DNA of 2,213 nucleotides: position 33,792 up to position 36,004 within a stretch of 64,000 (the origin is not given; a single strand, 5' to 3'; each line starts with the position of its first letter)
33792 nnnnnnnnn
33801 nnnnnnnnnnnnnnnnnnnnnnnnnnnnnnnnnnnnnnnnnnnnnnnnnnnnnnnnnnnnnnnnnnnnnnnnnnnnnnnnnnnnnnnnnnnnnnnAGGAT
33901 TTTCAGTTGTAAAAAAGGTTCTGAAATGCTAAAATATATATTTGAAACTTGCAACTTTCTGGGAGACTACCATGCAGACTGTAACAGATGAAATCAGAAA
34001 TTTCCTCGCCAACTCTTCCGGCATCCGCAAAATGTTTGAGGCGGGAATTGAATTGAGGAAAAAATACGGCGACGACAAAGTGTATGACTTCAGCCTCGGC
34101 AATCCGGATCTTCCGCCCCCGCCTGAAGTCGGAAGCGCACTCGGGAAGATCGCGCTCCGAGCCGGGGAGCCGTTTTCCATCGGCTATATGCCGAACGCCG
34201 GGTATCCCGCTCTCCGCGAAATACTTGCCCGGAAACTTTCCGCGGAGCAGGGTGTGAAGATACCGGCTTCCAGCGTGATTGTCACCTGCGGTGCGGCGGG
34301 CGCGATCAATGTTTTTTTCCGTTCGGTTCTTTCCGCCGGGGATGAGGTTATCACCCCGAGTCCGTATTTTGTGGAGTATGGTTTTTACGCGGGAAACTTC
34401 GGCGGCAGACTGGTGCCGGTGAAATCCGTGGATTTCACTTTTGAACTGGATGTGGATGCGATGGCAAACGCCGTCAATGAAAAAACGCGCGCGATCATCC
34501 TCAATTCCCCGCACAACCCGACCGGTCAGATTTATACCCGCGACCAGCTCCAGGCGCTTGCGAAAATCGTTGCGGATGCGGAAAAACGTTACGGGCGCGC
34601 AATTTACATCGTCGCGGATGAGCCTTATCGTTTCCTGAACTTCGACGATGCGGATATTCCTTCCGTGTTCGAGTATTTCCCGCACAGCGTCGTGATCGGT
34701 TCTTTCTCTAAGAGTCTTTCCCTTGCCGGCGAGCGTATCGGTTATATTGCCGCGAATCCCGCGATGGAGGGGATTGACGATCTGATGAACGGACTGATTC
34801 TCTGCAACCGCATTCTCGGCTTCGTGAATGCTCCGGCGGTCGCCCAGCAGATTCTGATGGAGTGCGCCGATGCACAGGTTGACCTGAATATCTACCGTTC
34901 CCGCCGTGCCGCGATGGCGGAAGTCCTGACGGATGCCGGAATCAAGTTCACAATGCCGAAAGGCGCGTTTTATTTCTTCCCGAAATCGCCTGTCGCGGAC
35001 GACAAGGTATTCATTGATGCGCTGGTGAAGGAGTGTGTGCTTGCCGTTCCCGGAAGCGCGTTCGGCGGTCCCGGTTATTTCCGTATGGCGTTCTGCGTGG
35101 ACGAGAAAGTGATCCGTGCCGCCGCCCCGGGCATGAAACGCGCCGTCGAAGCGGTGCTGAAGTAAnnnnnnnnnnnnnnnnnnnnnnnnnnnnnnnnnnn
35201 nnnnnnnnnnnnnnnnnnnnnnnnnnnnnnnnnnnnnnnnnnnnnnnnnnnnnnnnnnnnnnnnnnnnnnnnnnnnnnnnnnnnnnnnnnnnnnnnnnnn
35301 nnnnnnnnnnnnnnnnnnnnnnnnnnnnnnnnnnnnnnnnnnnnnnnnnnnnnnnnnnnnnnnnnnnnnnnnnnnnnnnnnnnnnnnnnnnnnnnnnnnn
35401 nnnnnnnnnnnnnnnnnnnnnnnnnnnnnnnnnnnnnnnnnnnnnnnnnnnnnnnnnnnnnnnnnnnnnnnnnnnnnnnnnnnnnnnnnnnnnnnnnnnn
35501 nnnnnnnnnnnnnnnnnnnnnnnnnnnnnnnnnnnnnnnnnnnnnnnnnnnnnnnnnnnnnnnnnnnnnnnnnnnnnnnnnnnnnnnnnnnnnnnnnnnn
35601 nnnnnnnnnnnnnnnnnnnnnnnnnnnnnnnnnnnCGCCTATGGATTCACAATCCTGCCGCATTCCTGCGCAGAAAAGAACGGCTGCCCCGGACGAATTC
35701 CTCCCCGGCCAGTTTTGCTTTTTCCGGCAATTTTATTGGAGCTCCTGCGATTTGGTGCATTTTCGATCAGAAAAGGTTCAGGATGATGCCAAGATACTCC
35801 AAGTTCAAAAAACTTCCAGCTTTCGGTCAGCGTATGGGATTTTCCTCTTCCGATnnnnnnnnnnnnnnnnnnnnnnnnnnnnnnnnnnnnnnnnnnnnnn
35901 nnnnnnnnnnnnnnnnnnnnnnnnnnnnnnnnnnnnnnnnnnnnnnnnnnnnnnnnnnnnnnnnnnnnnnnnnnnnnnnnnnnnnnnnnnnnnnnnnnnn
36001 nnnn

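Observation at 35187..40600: Low-GC 5.4-kb islet carrying a complete regulator/pseudopilin/CBM-hydrolase cassette, bracketed by a 12-bp direct repeat between convergent core genes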

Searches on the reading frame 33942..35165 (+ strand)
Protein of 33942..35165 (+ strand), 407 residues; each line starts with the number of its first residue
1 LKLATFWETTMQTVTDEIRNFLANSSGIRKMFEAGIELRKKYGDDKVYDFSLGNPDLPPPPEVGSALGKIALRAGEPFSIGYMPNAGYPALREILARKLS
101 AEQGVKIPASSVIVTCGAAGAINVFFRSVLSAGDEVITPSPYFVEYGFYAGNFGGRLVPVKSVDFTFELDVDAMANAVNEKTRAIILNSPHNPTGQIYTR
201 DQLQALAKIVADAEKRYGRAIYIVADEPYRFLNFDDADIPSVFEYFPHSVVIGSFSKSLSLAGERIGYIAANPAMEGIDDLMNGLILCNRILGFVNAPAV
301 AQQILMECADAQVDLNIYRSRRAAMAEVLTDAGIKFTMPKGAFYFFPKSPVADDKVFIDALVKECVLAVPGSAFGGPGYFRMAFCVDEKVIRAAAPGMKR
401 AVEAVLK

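Call 8: search_protein_families(library=pfam, proteins=[window:33942-35165:+], max_evalue=0.01)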
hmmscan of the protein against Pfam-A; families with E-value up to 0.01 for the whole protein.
window:33942-35165:+ (407 aa): 3 families
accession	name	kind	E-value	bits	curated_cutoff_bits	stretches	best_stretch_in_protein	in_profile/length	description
PF00155.27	Aminotran_1_2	-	1.8e-47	162.7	19.7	1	46-394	2-357/361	Aminotransferase class I and II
PF01041.23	DegT_DnrJ_EryC1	-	4e-06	26.7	19.8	1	110-207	40-135/360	DegT/DnrJ/EryC1/StrS aminotransferase family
PF01053.26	Cys_Met_Meta_PP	-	3.8e-05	22.8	27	1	109-207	68-163/381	Cys/Met metabolism PLP-dependent enzyme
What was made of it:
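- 33942..35165 (+): Class I/II aminotransferase, the left core gene. Pfam Aminotran_1_2, E 1.8e-47 (call 8).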

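Call 14: find_related_loci(query=window:33942-35165:+, collection=genome_contigs, flank=10000)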
Query window:33942-35165:+ (407 aa) in genome_contigs; peptide patterns used: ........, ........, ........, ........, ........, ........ (x = any residue, [..] = any of these).
599 stretches matched a pattern (row limit reached: there are more); 581 encode a relative of the query (tblastn E <= 1e-3); the best 80 are kept; 80 distinct loci.
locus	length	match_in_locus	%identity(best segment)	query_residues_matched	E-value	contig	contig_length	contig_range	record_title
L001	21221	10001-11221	94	1-407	0e+0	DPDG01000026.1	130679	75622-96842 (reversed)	MAG TPA_asm: Lentisphaeria bacterium isolate UBA11452 contig_4060, whole genome shotgun sequence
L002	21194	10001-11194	89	8-405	0e+0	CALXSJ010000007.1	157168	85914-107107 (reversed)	MAG: uncultured Victivallales bacterium isolate BRZ_DM__bin34 genome assembly, contig: BRZ_DM__NODE_139_length_157168_co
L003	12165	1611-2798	74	10-405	0e+0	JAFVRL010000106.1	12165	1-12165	MAG: Lentisphaeria bacterium isolate RGIG5327 Sheep_Colon-2__c256056, whole genome shotgun sequence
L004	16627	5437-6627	72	11-407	0e+0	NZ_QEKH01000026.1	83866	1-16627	Victivallis vadensis strain DSM 14823 Ga0215691_126, whole genome shotgun sequence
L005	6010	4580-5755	73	11-402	0e+0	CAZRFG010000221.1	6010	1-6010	MAG TPA_asm: uncultured Victivallaceae bacterium isolate SRP216815_co1_12 genome assembly, contig: NODE_19062_length_601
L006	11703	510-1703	70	8-405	0e+0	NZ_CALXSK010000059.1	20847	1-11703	MAG: uncultured Victivallis sp. isolate BRZ_NM__bin32 BRZ_NM__NODE_1843_length_20847_cov_7.240010, whole genome shotgun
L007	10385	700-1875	71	11-402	0e+0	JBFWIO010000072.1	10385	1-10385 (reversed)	MAG: Victivallaceae bacterium isolate CA_2019_NHSR_107 NODE_13494_length_10385_cov_3.498928_NHSR, whole genome shotgun s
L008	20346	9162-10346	69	11-405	0e+0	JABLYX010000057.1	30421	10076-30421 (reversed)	MAG: Lentisphaeria bacterium isolate SQ_MAG_22 NODE_1909_length_30421_cov_15.677798, whole genome shotgun sequence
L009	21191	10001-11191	67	11-407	0e+0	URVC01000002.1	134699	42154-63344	uncultured bacterium isolate UMGS1377 genome assembly, contig: NODE_48_length_134699_cov_15.526618, whole genome shotgun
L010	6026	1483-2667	68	11-405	0e+0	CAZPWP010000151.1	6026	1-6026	MAG TPA_asm: uncultured Victivallis sp. isolate SRP141132_co4_396 genome assembly, contig: NODE_14411_length_6026_cov_5.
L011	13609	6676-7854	69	11-403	0e+0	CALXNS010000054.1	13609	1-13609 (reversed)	MAG: uncultured Victivallis sp. isolate E24__bin120 genome assembly, contig: E24__k127_5638372, whole genome shotgun seq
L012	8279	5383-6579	68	8-405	0e+0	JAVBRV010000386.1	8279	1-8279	MAG: Victivallaceae bacterium isolate EPI_MAG_00205 c_000001314174, whole genome shotgun sequence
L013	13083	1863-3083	66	2-407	0e+0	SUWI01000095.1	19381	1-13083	MAG: Lentisphaerae bacterium isolate SIG94 NODE_52021_length_19381_cov_1.906773, whole genome shotgun sequence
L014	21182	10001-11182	63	9-402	3e-178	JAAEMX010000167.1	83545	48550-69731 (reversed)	MAG: Lentisphaerae bacterium isolate Bse_17 BseG_CONTIG922710, whole genome shotgun sequence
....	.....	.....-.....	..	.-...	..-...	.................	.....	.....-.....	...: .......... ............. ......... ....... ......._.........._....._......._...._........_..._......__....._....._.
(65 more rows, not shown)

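Call 19: search_protein_families(library=pfam, proteins=[L001:11495-12535:+, L001:12499-13275:+, L001:13288-16776:+, L001:17052-19040:-, L001:19421-20371:-, L002:11325-12704:+, L002:12726-13451:+, L002:13557-14336:+, L002:14756-15745:+, L002:15809-16810:+], max_evalue=0.001)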
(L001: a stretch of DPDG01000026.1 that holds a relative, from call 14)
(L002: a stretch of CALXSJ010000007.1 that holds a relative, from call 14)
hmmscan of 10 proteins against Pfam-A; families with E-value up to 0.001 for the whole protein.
L001:11495-12535:+ (346 aa): 3 families
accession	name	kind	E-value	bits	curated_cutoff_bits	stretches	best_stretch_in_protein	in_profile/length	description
PF00392.27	GntR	-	4.3e-17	62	27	1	4-66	2-64/64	Bacterial regulatory proteins, gntR family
PF13377.12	Peripla_BP_3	-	2.4e-11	44.5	26.5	1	184-342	1-165/167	Periplasmic binding protein-like domain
PF00532.27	Peripla_BP_1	-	0.00068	19.6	22.2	1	132-228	59-158/281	Periplasmic binding proteins and sugar binding domain of LacI family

L001:12499-13275:+ (258 aa): 1 family
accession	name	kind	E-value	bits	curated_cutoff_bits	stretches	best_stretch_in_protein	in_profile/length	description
PF07963.17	N_methyl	-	0.00026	20.9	21.2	1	32-52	7-27/27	Prokaryotic N-terminal methylation motif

L001:13288-16776:+ (1162 aa): 3 families
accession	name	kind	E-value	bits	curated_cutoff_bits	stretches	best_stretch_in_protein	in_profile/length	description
PF19773.5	DUF6259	-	9.5e-56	189.5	28.7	1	541-836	1-300/300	Domain of unknown function (DUF6259)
PF13385.13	Laminin_G_3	-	2.6e-15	57.3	27.6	1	60-226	1-151/151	Concanavalin A-like lectin/glucanases superfamily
PF03422.21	CBM_6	-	3e-10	40.9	28.9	1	1049-1158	15-121/125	Carbohydrate binding module (family 6)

L001:17052-19040:- (662 aa): 4 families
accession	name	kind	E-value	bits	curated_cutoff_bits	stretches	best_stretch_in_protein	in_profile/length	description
PF14871.12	GHL6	-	1.1e-28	100.5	35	1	32-160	2-131/132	Hypothetical glycosyl hydrolase 6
PF08532.16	Glyco_hydro_42M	-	6.4e-07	29.5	25.8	1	368-436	39-107/207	Beta-galactosidase trimerisation domain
PF01120.23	Alpha_L_fucos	-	2.4e-06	27.7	25.2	1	28-181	92-217/345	Alpha-L-fucosidase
PF02638.21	GHL10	-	0.00089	18.9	27.9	0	74-163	70-164/311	Glycosyl hydrolase-like 10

L001:19421-20371:- (316 aa): 2 families
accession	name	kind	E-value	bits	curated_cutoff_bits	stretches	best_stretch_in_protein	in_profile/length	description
PF13377.12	Peripla_BP_3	-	2.1e-29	103.2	26.5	1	143-313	1-167/167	Periplasmic binding protein-like domain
PF13407.12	Peripla_BP_4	-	1.8e-05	24.9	35.1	1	50-289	12-254/258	Periplasmic binding protein domain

L002:11325-12704:+ (459 aa): 3 families
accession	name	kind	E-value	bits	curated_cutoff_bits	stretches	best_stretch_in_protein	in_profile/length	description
PF03721.20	UDPG_MGDP_dh_N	-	5e-57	193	27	1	7-187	2-180/187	UDP-glucose/GDP-mannose dehydrogenase family, NAD binding domain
PF00984.24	UDPG_MGDP_dh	-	8.7e-32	109.5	25.4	1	214-308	1-93/94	UDP-glucose/GDP-mannose dehydrogenase family, central domain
PF03720.21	UDPG_MGDP_dh_C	-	3.7e-30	104.8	30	1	332-438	1-103/103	UDP-glucose/GDP-mannose dehydrogenase family, UDP binding domain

L002:12726-13451:+ (241 aa): 1 family
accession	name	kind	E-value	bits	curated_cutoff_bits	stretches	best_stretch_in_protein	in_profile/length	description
PF02698.23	DUF218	-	2.6e-20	73.2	27.6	1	84-187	11-107/133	DUF218 domain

L002:13557-14336:+ (259 aa): 1 family
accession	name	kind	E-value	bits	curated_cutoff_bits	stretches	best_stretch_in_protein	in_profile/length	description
PF01618.21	MotA_ExbB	-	3.9e-31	107.9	22.9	1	120-240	18-126/127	MotA/TolQ/ExbB proton channel family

L002:14756-15745:+ (329 aa): 2 families
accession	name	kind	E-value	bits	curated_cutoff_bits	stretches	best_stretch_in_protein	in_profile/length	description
PF13103.11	TonB_2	-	9.4e-14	51.7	22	1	243-323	3-82/85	TonB C terminal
PF03544.19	TonB_C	-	7e-05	23.7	24.6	1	259-318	6-67/79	Gram-negative bacterial TonB protein C-terminal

L002:15809-16810:+ (333 aa): 0 families

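Call 23: find_encoding_contigs(protein=window:33942-35165:+, flank=10000, max_places=10)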
Protein window:33942-35165:+ (407 aa): no gene with exactly this product is on record in the collection.

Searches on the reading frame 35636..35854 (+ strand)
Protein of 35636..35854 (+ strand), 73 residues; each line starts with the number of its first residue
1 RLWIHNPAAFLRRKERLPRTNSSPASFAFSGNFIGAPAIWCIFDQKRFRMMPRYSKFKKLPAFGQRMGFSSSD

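Call 13: search_protein_families(library=pfam, proteins=[window:35636-35854:+], max_evalue=1)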
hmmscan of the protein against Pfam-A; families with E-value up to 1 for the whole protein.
seq(73 aa): 0 families
